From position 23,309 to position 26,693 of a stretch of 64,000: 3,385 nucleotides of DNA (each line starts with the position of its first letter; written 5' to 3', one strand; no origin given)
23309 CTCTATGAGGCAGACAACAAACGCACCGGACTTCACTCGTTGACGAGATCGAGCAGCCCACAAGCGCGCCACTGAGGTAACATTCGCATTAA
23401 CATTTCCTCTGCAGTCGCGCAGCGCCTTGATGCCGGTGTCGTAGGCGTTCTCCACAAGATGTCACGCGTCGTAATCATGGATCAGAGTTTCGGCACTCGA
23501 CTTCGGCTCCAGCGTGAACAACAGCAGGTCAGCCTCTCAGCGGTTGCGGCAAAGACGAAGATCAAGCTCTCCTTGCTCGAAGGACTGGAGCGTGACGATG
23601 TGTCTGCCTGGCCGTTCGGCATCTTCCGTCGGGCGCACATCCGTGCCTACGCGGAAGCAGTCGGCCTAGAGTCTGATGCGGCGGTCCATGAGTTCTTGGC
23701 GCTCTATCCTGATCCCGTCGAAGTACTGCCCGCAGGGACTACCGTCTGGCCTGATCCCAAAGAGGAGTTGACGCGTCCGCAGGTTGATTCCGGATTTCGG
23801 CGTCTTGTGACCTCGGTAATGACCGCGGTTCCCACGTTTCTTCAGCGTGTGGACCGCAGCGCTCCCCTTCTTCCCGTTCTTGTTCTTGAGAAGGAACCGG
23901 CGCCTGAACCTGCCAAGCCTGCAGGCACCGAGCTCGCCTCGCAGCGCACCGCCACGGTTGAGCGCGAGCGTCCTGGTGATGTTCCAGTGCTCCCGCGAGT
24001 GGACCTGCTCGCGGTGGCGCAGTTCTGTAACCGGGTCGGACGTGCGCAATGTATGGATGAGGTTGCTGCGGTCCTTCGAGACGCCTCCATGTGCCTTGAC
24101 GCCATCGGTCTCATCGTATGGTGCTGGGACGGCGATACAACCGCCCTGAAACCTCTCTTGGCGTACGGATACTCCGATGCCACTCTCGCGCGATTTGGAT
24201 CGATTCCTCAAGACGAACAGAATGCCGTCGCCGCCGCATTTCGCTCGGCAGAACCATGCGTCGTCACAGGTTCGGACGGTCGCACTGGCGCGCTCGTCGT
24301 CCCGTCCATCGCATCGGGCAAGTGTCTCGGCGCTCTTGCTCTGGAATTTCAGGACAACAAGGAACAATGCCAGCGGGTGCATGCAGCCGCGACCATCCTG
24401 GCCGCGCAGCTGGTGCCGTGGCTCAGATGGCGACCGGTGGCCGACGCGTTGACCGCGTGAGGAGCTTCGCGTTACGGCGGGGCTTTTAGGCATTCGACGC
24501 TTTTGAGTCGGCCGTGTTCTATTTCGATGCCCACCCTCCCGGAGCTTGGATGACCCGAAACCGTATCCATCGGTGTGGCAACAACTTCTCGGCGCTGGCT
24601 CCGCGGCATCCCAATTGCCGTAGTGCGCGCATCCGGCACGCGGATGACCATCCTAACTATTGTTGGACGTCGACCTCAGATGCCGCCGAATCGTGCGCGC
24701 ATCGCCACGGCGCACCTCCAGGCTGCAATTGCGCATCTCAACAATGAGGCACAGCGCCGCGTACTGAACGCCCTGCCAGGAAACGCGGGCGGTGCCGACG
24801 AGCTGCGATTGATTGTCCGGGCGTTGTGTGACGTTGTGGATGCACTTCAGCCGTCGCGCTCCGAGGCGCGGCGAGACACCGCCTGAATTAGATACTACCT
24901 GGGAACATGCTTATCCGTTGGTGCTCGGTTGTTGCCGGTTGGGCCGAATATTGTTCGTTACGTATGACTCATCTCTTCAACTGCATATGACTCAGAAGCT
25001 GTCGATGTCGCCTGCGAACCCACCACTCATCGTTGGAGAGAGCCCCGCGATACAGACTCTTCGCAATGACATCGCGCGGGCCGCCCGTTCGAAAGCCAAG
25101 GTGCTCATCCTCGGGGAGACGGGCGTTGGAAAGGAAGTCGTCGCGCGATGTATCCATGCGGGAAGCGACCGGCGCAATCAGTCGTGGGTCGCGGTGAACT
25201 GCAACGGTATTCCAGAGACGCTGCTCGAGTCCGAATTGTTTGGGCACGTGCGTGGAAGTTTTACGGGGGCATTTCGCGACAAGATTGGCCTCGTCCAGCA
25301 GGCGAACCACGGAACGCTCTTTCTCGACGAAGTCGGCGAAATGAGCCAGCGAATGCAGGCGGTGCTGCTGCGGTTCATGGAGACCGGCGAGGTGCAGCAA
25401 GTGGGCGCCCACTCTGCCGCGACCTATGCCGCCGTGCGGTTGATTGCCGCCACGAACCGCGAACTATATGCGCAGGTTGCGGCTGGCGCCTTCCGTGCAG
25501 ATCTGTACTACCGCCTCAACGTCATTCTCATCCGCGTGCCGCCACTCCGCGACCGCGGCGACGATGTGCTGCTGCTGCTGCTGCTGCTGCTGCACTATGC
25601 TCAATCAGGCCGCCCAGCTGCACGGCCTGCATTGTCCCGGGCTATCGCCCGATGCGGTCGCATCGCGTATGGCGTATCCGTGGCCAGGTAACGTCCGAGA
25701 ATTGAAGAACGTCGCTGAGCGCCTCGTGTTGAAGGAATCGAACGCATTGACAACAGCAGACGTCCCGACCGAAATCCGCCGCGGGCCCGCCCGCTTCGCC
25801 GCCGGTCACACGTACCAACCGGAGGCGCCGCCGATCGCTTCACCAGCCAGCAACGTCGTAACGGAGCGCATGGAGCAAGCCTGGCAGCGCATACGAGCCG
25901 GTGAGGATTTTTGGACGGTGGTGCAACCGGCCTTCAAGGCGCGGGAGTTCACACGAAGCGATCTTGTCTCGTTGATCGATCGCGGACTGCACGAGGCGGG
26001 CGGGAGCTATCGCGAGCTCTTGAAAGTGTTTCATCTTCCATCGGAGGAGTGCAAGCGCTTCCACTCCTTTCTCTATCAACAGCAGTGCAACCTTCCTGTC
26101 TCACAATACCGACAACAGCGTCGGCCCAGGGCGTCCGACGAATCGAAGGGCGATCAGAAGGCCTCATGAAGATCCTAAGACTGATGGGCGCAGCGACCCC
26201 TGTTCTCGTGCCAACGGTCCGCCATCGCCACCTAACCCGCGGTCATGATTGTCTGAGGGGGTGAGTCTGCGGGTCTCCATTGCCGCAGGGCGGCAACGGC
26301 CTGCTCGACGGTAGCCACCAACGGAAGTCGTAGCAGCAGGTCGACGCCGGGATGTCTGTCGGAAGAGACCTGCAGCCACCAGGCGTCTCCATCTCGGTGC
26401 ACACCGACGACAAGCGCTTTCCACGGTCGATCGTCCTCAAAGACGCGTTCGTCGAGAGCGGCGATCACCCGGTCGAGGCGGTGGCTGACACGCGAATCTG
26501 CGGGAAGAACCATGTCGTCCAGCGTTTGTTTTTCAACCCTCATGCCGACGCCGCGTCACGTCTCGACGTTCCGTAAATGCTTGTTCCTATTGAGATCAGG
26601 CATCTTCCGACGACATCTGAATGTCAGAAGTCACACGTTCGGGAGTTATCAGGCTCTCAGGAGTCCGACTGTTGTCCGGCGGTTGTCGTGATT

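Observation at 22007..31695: Repeated module: REC-PilZ hybrid next to a sensor-less sigma54 activator, a possible c-di-GMP/phosphorylation gate on sigma54 transcription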

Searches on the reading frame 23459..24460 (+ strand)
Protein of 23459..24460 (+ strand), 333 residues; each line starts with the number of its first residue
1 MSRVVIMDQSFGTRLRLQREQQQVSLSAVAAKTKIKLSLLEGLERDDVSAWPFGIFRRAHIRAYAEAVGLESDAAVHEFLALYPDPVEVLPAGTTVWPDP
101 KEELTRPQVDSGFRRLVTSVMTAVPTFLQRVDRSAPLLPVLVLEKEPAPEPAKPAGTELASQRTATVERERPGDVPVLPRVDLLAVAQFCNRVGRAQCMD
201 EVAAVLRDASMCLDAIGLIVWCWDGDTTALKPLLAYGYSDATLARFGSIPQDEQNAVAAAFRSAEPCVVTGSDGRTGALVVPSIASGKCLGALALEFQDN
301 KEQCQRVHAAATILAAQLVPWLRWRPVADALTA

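Call 3: search_protein_families(library=pfam, proteins=[window:23459-24460:+], max_evalue=0.01)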
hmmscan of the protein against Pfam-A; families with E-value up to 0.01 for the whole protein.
window:23459-24460:+ (333 aa): 2 families
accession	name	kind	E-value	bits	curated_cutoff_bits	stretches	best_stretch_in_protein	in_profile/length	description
PF13413.12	HTH_25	-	9e-15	54.7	24.6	1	14-73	1-60/62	Helix-turn-helix domain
PF13560.12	HTH_31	-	0.00098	19.8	27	1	11-76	2-61/64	Helix-turn-helix domain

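Call 62: search_protein_families(library=ncbifam, proteins=[window:23459-24460:+], max_evalue=0.001)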
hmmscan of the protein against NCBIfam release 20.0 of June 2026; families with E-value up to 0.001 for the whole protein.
window:23459-24460:+ (333 aa): 2 families
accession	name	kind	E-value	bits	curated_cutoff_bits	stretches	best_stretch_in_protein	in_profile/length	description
NF041534.1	rodZ_Strepcoccus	equivalog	5.8e-10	38.8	375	1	9-73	4-68/275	cytoskeleton protein RodZ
NF008109.0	PRK10856.1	equivalog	1.8e-05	24.6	208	1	9-73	13-77/334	cytoskeleton protein RodZ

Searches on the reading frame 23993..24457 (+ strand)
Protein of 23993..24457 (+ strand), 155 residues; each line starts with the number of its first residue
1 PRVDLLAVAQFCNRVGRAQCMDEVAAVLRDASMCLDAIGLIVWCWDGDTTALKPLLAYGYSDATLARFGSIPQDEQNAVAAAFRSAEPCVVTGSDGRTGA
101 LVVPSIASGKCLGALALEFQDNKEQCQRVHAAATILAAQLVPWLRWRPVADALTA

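Call 46: search_protein_families(library=pfam, proteins=[window:23993-24457:+], max_evalue=1)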
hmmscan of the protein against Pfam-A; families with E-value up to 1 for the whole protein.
seq(155 aa): 2 families
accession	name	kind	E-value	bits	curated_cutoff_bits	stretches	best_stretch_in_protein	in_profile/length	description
PF01590.32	GAF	-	0.0087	17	22.4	1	30-139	12-132/133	GAF domain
PF15714.11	SpoVT_C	-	0.019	15.4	27.5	1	89-140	71-122/128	Stage V sporulation protein T C-terminal, transcription factor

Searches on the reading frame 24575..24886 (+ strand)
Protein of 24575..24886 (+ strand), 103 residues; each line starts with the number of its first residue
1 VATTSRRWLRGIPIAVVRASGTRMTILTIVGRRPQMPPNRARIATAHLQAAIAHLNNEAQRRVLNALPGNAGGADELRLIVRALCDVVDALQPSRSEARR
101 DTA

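Call 7: search_protein_families(library=pfam, proteins=[window:24575-24886:+], max_evalue=0.001)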
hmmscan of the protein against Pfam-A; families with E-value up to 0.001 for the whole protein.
window:24575-24886:+ (103 aa): 0 families

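Call 46: search_protein_families(library=pfam, proteins=[window:24575-24886:+], max_evalue=1)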
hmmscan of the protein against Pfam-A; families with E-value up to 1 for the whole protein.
window:24575-24886:+ (103 aa): 0 families

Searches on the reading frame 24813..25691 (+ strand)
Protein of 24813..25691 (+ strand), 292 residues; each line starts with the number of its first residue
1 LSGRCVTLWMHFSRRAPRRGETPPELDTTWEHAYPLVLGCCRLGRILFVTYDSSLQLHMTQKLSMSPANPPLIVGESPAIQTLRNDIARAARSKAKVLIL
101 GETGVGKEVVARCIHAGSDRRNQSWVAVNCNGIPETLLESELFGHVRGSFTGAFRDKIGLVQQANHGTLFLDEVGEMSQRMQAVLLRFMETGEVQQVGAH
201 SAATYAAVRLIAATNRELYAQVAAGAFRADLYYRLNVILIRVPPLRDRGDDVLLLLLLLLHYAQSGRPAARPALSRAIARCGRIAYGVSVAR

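Call 3: search_protein_families(library=pfam, proteins=[window:24813-25691:+], max_evalue=0.01)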
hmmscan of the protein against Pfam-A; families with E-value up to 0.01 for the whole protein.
window:24813-25691:+ (292 aa): 8 families
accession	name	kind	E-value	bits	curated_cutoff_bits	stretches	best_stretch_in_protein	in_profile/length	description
PF00158.32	Sigma54_activat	-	4.7e-64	215.6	20.2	1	73-240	1-167/168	Sigma-54 interaction domain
PF14532.12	Sigma54_activ_2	-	5.1e-22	79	25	1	74-245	1-138/138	Sigma-54 interaction domain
PF01078.27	Mg_chelatase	-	6.1e-10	39.3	20.3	1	154-216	95-158/207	Magnesium chelatase, subunit ChlI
PF07728.20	AAA_5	-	2.8e-07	31.1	22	1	97-216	2-123/139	AAA domain (dynein-related subfamily)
PF00004.35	AAA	-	2.3e-05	25.3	21.2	1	97-216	1-110/131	ATPase family associated with various cellular activities (AAA)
PF00493.29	MCM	-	0.00015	21.4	23.3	1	90-215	53-172/224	MCM P-loop domain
PF07724.20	AAA_2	-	0.00031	21.3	27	1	93-199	2-109/166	AAA domain (Cdc48 subfamily)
PF13191.12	AAA_16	-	0.00051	21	32.6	1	77-189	6-124/167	AAA ATPase domain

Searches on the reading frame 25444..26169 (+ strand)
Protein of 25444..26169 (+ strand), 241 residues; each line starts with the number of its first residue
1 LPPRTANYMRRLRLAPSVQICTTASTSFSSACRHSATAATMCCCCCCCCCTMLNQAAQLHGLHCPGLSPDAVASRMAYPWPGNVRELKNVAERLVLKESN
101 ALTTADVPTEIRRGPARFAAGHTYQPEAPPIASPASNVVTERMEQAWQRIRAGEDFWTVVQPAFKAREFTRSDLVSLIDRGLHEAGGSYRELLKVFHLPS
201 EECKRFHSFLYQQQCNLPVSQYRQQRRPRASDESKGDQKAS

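Call 3: search_protein_families(library=pfam, proteins=[window:25444-26169:+], max_evalue=0.01)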
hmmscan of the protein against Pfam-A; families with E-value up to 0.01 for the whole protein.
window:25444-26169:+ (241 aa): 1 family
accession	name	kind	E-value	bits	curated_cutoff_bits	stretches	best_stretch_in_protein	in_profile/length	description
PF25601.1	AAA_lid_14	-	8.7e-14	51.6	27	1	52-115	14-78/87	AAA+ ATPase lid domain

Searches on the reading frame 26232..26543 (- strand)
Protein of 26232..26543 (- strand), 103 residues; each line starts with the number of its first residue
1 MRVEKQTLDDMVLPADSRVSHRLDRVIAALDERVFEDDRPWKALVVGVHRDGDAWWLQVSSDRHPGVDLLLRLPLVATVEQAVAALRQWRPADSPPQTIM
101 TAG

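Call 7: search_protein_families(library=pfam, proteins=[window:26232-26543:-], max_evalue=0.001)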
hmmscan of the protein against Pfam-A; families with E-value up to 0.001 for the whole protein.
window:26232-26543:- (103 aa): 0 families

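Call 46: search_protein_families(library=pfam, proteins=[window:26232-26543:-], max_evalue=1)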
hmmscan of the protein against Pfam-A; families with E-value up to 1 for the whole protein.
window:26232-26543:- (103 aa): 1 family
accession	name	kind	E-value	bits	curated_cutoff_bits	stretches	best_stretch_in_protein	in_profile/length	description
PF18317.6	SDH_C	-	0.14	12.4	25.8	1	79-100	6-27/31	Shikimate 5'-dehydrogenase C-terminal domain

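Call 62: search_protein_families(library=ncbifam, proteins=[window:26232-26543:-], max_evalue=0.001)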
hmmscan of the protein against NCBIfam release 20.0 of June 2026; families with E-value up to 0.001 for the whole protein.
window:26232-26543:- (103 aa): 0 families
